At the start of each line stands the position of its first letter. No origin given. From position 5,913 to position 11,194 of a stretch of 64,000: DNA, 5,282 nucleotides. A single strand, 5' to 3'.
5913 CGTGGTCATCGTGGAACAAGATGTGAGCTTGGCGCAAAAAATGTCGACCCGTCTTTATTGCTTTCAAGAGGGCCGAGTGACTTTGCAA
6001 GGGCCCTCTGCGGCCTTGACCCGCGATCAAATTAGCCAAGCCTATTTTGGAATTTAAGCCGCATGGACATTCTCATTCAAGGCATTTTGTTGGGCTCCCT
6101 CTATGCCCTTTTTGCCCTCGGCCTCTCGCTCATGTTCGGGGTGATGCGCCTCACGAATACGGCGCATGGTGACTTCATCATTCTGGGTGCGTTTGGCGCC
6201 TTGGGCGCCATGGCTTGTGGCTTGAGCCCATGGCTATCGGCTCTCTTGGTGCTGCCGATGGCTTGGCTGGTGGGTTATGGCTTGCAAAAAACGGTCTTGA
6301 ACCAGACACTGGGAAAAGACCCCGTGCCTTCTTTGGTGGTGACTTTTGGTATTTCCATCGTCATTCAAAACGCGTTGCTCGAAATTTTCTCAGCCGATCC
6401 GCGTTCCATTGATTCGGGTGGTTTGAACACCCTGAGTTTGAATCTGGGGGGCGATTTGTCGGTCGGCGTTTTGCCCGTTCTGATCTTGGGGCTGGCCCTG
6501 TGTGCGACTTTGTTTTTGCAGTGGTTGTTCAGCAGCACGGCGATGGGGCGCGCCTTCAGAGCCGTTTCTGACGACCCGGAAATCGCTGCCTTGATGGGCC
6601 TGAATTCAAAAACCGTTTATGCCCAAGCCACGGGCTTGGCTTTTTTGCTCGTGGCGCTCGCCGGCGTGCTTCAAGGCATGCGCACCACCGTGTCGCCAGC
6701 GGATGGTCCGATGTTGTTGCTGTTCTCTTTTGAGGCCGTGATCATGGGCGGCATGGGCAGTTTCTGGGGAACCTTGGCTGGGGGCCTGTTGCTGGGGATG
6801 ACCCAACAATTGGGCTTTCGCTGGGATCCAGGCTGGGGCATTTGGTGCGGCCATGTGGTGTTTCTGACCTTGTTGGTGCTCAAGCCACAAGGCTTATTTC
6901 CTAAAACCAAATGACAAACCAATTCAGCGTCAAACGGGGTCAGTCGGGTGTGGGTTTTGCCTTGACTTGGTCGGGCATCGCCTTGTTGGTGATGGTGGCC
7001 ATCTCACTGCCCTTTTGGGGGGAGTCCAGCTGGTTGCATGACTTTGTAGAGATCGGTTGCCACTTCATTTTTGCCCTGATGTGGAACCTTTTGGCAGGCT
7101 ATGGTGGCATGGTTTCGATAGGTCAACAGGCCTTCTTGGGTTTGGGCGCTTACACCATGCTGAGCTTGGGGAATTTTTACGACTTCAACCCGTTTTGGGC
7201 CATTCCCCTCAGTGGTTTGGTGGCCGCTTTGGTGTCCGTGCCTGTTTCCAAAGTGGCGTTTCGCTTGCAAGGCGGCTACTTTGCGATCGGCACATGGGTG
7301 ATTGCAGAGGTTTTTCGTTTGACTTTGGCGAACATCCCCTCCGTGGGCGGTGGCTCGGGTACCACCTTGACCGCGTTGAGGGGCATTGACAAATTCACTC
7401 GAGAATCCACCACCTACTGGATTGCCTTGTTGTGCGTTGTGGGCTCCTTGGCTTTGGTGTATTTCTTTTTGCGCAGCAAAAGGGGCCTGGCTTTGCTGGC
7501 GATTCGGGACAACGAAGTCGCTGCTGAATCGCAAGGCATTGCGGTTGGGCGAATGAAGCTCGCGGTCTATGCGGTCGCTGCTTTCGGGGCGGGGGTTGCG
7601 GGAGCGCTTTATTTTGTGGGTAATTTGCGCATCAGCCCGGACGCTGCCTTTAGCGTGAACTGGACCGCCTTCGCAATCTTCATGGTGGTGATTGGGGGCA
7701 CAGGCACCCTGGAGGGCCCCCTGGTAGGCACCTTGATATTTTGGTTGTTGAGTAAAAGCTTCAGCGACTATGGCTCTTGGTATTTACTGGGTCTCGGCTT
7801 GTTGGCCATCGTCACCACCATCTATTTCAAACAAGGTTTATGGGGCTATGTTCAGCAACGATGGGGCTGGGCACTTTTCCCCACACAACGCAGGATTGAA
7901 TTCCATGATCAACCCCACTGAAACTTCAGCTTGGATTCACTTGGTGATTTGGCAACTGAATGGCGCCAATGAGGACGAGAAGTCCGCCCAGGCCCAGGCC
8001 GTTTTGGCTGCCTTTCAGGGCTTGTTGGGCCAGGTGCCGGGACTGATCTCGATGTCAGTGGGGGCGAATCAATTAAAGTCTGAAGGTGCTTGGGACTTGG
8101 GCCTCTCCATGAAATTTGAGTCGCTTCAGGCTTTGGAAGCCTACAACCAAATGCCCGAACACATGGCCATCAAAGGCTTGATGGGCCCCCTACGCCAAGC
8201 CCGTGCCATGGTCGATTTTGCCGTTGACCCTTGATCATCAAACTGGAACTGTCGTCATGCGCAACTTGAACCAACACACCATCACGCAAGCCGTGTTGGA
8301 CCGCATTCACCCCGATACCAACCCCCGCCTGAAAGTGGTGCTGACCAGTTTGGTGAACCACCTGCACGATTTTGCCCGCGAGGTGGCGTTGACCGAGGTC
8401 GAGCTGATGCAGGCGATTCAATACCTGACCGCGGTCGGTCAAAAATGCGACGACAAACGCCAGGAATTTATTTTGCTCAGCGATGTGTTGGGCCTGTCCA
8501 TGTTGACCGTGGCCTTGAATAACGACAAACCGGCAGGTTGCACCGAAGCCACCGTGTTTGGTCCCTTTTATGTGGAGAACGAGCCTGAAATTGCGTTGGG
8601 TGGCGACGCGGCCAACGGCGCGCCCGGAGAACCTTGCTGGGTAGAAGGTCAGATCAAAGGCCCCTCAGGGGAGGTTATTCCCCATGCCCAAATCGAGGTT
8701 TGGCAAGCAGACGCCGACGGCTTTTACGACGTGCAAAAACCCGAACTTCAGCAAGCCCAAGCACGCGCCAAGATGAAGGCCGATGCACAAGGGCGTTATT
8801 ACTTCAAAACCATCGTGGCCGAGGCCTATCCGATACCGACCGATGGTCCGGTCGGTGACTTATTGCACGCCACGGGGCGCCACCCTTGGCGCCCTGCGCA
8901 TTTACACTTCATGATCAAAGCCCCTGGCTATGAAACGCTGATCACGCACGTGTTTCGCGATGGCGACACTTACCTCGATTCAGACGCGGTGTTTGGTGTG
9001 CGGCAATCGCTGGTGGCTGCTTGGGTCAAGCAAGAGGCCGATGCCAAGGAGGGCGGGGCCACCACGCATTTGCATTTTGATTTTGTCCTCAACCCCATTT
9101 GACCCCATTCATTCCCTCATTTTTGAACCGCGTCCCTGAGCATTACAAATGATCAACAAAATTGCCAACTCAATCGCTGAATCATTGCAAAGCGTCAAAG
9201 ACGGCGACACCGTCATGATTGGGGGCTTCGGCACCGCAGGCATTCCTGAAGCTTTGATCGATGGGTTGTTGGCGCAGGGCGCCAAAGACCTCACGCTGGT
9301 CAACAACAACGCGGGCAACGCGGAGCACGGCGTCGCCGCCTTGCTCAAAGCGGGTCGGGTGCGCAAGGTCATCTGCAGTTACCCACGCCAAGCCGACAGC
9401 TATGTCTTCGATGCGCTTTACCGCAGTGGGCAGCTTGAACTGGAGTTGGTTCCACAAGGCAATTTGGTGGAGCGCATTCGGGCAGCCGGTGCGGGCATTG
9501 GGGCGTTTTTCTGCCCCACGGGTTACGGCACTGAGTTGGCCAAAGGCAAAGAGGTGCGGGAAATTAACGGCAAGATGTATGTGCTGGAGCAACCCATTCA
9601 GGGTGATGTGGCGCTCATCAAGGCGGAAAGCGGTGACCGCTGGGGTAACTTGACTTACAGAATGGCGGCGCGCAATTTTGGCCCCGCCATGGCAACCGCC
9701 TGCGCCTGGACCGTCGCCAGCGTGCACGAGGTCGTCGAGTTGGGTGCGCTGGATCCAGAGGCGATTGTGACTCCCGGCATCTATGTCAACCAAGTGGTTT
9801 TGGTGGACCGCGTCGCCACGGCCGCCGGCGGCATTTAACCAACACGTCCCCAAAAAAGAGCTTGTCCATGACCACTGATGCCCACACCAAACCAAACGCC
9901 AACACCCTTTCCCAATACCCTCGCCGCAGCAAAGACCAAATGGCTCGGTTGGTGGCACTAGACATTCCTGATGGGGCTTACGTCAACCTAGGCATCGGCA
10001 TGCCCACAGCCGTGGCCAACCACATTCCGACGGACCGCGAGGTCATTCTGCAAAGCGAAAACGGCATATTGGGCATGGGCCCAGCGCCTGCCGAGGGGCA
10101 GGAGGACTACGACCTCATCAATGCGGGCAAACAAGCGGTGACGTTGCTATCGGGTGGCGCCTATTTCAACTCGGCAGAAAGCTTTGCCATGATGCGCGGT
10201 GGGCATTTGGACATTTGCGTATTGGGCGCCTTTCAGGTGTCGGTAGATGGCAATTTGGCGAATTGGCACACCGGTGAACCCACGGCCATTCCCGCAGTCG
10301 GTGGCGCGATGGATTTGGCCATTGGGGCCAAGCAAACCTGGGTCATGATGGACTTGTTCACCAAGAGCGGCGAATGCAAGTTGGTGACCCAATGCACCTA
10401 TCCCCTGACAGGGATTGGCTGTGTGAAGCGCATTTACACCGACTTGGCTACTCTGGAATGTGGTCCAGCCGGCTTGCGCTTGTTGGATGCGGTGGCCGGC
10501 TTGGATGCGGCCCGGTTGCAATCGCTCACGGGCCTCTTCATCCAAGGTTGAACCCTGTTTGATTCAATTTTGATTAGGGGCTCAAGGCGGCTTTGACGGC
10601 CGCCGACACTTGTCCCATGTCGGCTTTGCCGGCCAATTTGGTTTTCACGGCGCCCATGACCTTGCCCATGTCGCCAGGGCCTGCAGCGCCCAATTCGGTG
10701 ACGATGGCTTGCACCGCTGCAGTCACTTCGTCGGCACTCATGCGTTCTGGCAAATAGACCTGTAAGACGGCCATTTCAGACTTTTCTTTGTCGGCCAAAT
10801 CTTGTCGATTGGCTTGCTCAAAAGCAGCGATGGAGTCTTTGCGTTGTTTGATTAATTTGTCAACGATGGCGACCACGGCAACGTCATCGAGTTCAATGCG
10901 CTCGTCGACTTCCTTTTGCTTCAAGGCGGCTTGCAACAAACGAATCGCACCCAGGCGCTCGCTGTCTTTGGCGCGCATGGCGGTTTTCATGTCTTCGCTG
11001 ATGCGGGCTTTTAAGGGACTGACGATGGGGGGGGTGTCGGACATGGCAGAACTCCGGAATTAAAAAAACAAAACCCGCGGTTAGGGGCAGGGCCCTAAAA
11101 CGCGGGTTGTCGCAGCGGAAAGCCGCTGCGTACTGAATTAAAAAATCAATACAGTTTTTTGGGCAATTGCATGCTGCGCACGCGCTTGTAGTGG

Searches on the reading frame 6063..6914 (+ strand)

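Call 50: search_protein_families(library=pfam, proteins=[window:6063-6914:+], max_evalue=0.00001)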
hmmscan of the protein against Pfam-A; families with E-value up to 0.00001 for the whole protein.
window:6063-6914:+ (283 aa): 1 family
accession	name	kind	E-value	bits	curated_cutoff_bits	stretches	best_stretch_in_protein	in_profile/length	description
PF02653.21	BPD_transp_2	-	3.7e-27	95.6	26.8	1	4-254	2-249/269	Branched-chain amino acid transport system / permease component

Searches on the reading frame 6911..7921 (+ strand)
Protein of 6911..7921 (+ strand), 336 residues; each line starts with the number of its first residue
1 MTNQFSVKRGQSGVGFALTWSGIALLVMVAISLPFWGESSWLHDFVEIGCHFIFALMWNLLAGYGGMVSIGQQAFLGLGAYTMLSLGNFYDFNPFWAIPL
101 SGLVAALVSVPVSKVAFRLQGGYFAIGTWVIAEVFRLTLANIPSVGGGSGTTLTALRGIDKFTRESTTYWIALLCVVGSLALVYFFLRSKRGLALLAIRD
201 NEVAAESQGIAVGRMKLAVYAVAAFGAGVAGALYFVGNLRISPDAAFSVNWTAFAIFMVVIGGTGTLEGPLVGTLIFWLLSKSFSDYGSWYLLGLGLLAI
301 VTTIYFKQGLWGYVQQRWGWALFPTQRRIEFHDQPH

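Call 50: search_protein_families(library=pfam, proteins=[window:6911-7921:+], max_evalue=0.00001)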
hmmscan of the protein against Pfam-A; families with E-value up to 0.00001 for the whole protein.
window:6911-7921:+ (336 aa): 1 family
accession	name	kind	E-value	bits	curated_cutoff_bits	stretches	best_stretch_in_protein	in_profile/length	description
PF02653.21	BPD_transp_2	-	4e-38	131.5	26.8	1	52-290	13-252/269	Branched-chain amino acid transport system / permease component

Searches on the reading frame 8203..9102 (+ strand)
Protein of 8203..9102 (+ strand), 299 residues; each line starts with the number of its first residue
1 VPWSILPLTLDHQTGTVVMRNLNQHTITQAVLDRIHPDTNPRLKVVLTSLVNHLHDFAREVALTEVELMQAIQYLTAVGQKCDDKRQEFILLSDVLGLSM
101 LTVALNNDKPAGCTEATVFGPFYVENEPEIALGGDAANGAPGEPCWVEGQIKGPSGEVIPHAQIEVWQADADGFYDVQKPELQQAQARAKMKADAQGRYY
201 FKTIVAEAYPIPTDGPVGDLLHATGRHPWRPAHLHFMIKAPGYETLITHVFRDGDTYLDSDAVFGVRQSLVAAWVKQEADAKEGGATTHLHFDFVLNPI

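Call 50: search_protein_families(library=pfam, proteins=[window:8203-9102:+], max_evalue=0.00001)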
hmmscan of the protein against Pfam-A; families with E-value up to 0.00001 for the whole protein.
window:8203-9102:+ (299 aa): 2 families
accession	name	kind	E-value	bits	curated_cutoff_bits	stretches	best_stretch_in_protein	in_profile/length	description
PF00775.27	Dioxygenase_C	-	9.8e-39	133.1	27.3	1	120-297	3-181/182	Dioxygenase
PF04444.19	Dioxygenase_N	-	3e-29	101.1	27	1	40-113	1-74/75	Catechol dioxygenase N terminus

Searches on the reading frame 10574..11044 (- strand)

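Call 51: search_protein_families(library=pfam, proteins=[window:10574-11044:-], max_evalue=0.00001)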
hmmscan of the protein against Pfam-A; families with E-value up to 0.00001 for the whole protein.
window:10574-11044:- (156 aa): 1 family
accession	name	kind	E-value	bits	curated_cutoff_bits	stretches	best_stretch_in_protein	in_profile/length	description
PF09424.15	YqeY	-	5.7e-54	182.5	27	1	12-154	1-143/143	Yqey-like protein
